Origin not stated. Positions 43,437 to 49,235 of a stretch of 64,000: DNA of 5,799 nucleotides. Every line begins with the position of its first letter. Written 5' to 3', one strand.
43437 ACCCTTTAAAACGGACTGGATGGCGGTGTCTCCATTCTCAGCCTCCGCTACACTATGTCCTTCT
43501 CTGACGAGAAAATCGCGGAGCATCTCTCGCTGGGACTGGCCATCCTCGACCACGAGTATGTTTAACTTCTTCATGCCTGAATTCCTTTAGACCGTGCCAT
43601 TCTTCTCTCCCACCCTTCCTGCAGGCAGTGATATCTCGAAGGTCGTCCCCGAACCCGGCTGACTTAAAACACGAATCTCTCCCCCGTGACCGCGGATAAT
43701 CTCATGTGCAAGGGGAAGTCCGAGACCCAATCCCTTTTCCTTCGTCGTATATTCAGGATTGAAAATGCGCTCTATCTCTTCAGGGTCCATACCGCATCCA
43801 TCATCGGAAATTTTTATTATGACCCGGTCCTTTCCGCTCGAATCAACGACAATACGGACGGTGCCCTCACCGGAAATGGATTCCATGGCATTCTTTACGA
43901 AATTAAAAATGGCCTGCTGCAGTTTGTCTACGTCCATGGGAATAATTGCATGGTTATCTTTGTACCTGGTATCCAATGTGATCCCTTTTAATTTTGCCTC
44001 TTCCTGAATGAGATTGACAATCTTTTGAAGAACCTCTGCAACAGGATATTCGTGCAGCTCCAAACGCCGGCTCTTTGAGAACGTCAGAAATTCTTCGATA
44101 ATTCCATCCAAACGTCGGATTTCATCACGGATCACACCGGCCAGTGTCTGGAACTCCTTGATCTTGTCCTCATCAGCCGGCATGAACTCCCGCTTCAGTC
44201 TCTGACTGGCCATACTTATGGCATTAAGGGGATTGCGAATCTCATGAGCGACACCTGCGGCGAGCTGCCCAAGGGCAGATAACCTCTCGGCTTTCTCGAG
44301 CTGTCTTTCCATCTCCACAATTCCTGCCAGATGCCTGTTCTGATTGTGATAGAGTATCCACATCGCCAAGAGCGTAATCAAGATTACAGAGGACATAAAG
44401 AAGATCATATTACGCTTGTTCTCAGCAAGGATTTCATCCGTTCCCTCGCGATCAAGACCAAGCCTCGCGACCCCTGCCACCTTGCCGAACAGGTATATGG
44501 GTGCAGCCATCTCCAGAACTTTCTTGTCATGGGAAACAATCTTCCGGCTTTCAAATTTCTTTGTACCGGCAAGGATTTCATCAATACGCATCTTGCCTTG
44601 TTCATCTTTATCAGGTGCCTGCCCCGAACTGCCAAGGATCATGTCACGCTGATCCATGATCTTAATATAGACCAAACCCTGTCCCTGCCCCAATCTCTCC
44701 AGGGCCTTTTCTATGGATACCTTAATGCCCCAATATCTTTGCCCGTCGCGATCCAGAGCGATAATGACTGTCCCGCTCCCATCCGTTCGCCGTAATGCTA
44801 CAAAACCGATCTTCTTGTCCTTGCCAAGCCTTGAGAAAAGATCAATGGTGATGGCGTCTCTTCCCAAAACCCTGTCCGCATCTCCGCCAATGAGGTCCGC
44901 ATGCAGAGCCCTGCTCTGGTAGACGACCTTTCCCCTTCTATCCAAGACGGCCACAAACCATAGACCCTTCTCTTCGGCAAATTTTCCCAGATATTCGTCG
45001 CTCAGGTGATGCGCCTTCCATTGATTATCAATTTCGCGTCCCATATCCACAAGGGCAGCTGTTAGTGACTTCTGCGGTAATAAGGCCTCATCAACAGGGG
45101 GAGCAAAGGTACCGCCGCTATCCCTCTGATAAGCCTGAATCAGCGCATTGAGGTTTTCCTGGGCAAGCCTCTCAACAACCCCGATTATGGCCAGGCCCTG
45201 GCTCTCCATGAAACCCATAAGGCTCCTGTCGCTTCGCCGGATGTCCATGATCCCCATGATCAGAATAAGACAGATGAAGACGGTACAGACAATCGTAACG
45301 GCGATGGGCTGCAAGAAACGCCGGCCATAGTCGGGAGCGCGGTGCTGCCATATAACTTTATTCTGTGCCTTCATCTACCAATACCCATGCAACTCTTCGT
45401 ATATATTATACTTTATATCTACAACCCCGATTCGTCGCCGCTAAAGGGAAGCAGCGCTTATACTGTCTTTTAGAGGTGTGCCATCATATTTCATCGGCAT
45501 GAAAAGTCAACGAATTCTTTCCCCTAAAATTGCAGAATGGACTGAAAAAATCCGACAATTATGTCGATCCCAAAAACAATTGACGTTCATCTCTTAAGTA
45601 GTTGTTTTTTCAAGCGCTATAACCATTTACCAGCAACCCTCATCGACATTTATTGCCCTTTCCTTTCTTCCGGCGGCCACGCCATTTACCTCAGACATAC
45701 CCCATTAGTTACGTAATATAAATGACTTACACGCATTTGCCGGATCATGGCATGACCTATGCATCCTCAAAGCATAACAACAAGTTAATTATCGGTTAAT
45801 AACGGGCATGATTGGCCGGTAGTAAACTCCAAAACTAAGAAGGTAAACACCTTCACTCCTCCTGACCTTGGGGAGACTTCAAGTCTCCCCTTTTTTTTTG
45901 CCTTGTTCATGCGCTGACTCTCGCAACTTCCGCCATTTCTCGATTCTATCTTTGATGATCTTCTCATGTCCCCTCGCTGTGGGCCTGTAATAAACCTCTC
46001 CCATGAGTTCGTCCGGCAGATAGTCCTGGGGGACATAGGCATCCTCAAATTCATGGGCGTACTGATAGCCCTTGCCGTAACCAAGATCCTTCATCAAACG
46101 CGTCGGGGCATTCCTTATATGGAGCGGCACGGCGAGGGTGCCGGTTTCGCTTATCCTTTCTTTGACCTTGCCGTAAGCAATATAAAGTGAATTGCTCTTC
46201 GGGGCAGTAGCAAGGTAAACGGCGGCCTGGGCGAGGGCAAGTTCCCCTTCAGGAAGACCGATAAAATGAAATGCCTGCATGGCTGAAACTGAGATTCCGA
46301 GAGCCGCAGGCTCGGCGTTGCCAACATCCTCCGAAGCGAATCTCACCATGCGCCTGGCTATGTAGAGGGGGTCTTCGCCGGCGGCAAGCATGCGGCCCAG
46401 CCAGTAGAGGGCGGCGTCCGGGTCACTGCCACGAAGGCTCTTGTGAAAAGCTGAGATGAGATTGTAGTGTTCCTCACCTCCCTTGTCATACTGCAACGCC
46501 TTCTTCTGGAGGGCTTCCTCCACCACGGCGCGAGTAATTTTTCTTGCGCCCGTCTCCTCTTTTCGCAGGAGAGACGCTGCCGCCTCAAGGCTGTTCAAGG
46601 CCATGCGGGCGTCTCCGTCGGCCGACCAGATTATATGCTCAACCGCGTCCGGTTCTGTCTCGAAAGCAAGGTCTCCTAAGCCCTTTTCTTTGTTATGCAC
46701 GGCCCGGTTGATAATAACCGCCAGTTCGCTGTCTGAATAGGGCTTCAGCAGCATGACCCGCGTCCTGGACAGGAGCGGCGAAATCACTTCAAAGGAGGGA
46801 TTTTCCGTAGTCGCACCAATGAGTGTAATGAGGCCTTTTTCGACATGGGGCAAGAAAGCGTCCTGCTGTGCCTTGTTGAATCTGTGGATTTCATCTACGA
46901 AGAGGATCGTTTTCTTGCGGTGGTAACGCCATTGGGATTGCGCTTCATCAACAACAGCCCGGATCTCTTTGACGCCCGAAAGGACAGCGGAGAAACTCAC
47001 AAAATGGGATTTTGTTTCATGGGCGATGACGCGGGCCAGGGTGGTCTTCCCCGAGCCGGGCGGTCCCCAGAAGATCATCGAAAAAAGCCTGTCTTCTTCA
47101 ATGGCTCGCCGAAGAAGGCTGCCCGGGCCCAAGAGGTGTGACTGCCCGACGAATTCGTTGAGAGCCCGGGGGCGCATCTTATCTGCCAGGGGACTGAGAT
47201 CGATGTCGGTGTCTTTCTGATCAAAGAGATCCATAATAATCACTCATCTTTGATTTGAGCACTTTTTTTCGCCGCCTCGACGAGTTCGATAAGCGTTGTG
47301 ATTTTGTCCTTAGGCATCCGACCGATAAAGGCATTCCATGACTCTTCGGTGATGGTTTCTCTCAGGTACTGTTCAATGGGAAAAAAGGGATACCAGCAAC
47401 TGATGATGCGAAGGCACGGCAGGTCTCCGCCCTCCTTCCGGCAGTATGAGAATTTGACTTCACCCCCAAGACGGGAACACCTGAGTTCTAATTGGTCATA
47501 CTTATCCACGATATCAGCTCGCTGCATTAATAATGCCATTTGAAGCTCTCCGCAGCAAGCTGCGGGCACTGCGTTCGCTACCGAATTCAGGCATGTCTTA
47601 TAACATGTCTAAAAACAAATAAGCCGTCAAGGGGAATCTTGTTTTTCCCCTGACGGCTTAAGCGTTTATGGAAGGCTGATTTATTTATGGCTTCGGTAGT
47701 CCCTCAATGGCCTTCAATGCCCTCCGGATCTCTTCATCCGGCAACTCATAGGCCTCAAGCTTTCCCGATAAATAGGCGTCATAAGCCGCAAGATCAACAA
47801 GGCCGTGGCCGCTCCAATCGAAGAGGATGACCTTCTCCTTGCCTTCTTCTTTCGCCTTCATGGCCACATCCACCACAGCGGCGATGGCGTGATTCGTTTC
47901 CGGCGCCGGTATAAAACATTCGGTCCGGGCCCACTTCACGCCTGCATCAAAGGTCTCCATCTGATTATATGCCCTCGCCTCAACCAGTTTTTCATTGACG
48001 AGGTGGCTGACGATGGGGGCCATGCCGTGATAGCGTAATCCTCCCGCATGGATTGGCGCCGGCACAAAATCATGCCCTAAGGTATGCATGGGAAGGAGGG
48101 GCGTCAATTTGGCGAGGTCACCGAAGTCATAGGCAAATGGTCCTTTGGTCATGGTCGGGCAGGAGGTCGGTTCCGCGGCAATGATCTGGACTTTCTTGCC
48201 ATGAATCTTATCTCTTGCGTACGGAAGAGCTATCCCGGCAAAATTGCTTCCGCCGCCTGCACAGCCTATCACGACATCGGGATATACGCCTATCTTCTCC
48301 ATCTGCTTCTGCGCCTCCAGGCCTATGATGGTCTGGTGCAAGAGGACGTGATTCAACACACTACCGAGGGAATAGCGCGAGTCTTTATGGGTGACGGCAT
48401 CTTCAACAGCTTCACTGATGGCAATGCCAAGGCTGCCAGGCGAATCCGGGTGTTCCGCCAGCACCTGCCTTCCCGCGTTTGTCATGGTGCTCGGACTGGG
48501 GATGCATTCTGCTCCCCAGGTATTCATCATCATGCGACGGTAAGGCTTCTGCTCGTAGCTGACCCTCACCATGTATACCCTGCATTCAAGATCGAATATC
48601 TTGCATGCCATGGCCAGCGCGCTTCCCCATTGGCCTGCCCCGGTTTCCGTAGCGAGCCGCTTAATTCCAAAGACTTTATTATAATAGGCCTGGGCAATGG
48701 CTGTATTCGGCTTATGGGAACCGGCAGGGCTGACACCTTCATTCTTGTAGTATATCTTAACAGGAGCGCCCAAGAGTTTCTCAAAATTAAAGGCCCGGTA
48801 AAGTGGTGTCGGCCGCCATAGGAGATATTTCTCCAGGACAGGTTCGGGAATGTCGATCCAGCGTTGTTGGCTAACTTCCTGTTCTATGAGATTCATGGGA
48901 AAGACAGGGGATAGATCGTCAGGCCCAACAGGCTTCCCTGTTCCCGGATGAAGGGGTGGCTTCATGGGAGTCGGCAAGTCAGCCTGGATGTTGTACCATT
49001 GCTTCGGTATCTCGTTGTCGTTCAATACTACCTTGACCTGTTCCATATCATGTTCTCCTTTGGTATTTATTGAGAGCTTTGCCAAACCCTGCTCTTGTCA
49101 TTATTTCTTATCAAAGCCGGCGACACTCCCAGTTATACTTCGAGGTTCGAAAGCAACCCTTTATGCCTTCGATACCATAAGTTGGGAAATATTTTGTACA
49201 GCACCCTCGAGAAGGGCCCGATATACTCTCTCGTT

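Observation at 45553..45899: Candidate sigma54-dependent small RNA divergent from an NtrC-type two-component operon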

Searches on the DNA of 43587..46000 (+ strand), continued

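Call 73: search_with_rna_model(model_id=R1, sources=[L104, L105, L106, L107], max_evalue=10, filters=off, show_alignments=3)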
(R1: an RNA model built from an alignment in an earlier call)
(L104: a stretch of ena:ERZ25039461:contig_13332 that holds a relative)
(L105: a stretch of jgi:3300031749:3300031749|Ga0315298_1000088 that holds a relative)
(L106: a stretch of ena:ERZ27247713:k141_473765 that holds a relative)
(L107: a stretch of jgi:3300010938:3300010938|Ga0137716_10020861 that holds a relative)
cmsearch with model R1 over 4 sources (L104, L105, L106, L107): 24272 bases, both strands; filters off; matches with E-value up to 10: 45.
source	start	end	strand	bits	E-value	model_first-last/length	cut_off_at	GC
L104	3502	3599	+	36.5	7e-07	1-122/122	no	0.56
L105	3543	3641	-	16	0.048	1-122/122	no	0.33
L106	2708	2806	-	16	0.048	1-122/122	no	0.33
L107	2529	2627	-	16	0.048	1-122/122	no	0.33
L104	3570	3595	-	14.3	0.12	88-113/122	no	0.58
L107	1768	1824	-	12.8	0.28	1-122/122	no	0.23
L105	2605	2723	-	12.6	0.31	1-122/122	no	0.34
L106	1770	1888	-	12.6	0.31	1-122/122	no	0.34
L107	1608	1709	-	12.6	0.31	1-122/122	no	0.29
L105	1008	1135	-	10.7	0.87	1-122/122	no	0.39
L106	173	300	-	10.7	0.87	1-122/122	no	0.39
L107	17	144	-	10.7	0.87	1-122/122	no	0.39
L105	5576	5661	+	10.7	0.87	1-122/122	no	0.35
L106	4741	4826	+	10.7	0.87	1-122/122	no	0.35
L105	2782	2838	-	9.8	1.4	1-122/122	no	0.25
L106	1947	2003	-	9.8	1.4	1-122/122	no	0.25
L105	2601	2684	+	9.1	2.1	1-122/122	no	0.31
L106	1766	1849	+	9.1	2.1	1-122/122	no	0.31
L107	4562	4647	+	8.9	2.2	1-122/122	no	0.36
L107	1123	1200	+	8.8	2.4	1-122/122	no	0.46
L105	3535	3638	+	8.6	2.6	1-122/122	no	0.33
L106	2700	2803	+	8.6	2.6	1-122/122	no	0.33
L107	2521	2624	+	8.6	2.6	1-122/122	no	0.33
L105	233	296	+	8.1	3.4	1-122/122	no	0.31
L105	58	107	+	7.6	4.7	1-122/122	no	0.3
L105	1385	1486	+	7.5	4.8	1-122/122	no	0.43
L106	550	651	+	7.5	4.8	1-122/122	no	0.43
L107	394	495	+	7.5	4.8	1-122/122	no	0.43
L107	1589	1669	+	7.4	5.3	1-122/122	no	0.28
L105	4599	4672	-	7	6.5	1-122/122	no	0.3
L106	3764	3837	-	7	6.5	1-122/122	no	0.3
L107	3585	3658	-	7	6.5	1-122/122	no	0.3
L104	5727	5788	+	6.9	6.8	50-113/122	no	0.55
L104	4492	4522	+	6.5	8.5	83-113/122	no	0.71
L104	2674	2706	+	6.4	8.7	1-122/122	no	0.24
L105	64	109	-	6.3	9.4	1-122/122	no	0.3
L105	3787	3897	+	6.3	9.6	1-122/122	no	0.32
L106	2952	3062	+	6.3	9.6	1-122/122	no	0.32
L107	2773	2883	+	6.3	9.6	1-122/122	no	0.32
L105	4287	4378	-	6.2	9.7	1-122/122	no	0.5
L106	3452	3543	-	6.2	9.7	1-122/122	no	0.5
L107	3273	3364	-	6.2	9.7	1-122/122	no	0.5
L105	2379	2453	+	6.2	9.8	1-122/122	no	0.29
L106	1544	1618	+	6.2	9.8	1-122/122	no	0.29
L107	1388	1462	+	6.2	9.8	1-122/122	no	0.29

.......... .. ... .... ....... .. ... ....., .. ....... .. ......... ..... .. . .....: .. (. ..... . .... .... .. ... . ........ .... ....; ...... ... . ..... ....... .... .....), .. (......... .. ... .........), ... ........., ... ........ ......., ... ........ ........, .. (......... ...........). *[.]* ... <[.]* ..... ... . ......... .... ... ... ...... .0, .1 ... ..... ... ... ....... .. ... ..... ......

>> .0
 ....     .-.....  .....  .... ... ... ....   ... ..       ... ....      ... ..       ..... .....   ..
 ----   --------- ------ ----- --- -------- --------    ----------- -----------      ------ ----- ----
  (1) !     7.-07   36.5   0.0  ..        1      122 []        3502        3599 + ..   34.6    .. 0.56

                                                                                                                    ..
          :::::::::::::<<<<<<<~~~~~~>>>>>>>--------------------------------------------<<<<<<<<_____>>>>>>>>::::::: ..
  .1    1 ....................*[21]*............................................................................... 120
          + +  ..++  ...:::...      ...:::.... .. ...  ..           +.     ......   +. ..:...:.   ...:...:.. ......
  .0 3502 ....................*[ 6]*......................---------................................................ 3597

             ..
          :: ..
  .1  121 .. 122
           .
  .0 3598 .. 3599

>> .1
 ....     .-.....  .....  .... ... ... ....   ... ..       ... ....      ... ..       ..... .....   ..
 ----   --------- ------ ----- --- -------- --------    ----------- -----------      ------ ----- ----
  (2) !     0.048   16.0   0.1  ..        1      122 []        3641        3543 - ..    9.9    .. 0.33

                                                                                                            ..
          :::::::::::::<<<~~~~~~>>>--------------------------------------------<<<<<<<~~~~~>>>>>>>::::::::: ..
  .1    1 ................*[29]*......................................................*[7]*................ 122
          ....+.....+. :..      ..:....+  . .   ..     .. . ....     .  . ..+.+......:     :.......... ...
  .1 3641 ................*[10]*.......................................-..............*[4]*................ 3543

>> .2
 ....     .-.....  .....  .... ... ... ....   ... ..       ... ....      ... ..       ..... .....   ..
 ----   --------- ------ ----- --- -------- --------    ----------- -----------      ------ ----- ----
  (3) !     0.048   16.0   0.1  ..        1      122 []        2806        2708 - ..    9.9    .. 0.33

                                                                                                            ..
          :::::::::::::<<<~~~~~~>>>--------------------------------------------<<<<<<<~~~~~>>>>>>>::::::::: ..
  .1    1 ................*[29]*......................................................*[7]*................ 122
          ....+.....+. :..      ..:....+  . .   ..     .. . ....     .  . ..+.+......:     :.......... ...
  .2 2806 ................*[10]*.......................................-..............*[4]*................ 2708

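Call 77: search_rna_families(sources=[L004, L005, L006, L010, L011, L013, L028, L099, L102, L103, L009, L020, L053, L104], threshold=gathering)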
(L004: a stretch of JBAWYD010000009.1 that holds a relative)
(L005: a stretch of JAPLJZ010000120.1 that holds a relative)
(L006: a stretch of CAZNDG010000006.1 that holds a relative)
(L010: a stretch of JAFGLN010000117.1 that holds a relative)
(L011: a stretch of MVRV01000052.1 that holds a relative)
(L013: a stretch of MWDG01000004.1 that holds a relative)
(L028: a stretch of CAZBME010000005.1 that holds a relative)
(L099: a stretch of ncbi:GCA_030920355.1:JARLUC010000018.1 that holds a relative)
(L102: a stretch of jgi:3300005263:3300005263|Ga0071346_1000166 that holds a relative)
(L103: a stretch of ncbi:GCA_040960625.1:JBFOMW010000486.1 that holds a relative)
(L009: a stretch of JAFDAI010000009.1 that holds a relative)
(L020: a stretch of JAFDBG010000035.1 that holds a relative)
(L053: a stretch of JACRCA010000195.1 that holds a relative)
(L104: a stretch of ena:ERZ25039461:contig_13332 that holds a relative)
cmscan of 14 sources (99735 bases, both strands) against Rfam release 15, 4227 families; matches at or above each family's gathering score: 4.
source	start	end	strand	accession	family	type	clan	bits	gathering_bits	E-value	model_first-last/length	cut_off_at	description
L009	1016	1088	+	RF00005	tRNA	Gene; tRNA;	CL00001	65.4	29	8.8e-12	1-71/71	no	tRNA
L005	146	219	+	RF00005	tRNA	Gene; tRNA;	CL00001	64.8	29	1.3e-11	1-71/71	no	tRNA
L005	35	124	+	RF00005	tRNA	Gene; tRNA;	CL00001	64.5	29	1.6e-11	1-71/71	no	tRNA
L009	840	923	-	RF00005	tRNA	Gene; tRNA;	CL00001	50.2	29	1.4e-07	1-71/71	no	tRNA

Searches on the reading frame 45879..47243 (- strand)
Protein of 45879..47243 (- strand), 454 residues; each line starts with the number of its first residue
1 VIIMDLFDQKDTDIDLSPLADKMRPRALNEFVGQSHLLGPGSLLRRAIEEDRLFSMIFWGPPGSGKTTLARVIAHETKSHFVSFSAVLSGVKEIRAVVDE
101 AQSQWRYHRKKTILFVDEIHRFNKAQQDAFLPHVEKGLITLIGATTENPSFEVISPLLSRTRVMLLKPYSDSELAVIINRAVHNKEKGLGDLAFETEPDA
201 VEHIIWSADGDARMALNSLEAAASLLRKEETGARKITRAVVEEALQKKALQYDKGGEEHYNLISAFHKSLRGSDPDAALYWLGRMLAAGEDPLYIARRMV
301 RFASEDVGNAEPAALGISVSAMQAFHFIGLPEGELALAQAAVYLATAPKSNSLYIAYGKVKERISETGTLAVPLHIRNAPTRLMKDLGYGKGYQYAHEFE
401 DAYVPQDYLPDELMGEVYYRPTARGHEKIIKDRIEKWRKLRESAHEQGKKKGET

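Call 6: search_protein_families(library=pfam, proteins=[window:45879-47243:-])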
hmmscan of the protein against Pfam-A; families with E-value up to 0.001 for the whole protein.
window:45879-47243:- (454 aa): 12 families
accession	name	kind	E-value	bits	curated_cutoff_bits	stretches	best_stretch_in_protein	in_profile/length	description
PF12002.13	MgsA_C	-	2.5e-70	236.1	27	1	272-438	1-167/167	MgsA AAA+ ATPase C terminal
PF16193.11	AAA_assoc_2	-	3.6e-27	94.9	34.3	1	193-271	4-81/81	AAA C-terminal domain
PF00004.35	AAA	-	1.8e-16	61.3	21.2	1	56-164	1-126/131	ATPase family associated with various cellular activities (AAA)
PF05496.18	RuvB_N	-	1.6e-14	54.4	27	1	23-141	1-115/159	Holliday junction DNA helicase RuvB P-loop domain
PF20720.3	nSTAND3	-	1e-05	25.7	27.2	1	57-119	21-74/155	Novel STAND NTPase 3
PF07728.20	AAA_5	-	2e-05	25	22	1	56-137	2-93/139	AAA domain (dynein-related subfamily)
PF13173.12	AAA_14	-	2.8e-05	24.5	27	1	57-173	6-127/129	AAA domain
PF13207.12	AAA_17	-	0.00024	21.8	27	1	60-90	2-32/136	AAA domain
PF00158.32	Sigma54_activat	-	0.00033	20.8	20.2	0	111-149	94-132/168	Sigma-54 interaction domain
PF01078.27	Mg_chelatase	-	0.00038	20.4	20.3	0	55-74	24-43/207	Magnesium chelatase, subunit ChlI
PF13401.12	AAA_22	-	0.00046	21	27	0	56-85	8-40/130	AAA domain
PF13191.12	AAA_16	-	0.0005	21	32.6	0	55-83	26-62/167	AAA ATPase domain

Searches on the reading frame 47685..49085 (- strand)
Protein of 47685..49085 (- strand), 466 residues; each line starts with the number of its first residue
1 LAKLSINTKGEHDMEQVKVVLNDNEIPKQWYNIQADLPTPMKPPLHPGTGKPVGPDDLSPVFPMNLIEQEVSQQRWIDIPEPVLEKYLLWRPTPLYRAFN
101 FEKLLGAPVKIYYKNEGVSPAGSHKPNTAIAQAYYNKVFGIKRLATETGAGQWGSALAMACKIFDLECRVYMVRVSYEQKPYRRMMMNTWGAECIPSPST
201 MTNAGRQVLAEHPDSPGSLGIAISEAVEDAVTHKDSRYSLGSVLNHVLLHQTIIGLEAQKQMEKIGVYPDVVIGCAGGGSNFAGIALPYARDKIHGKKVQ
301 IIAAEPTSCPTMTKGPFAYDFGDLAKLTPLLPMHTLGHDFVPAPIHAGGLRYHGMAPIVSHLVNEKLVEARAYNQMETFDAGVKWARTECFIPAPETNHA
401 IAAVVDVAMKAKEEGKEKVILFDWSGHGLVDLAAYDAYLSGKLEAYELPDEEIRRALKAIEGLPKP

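Call 6: search_protein_families(library=pfam, proteins=[window:47685-49085:-])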
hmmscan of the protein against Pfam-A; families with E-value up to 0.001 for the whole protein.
window:47685-49085:- (466 aa): 1 family
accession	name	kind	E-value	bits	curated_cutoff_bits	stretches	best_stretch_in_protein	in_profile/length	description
PF00291.31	PALP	-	2.9e-36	125.8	35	1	89-421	4-291/295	Pyridoxal-phosphate dependent enzyme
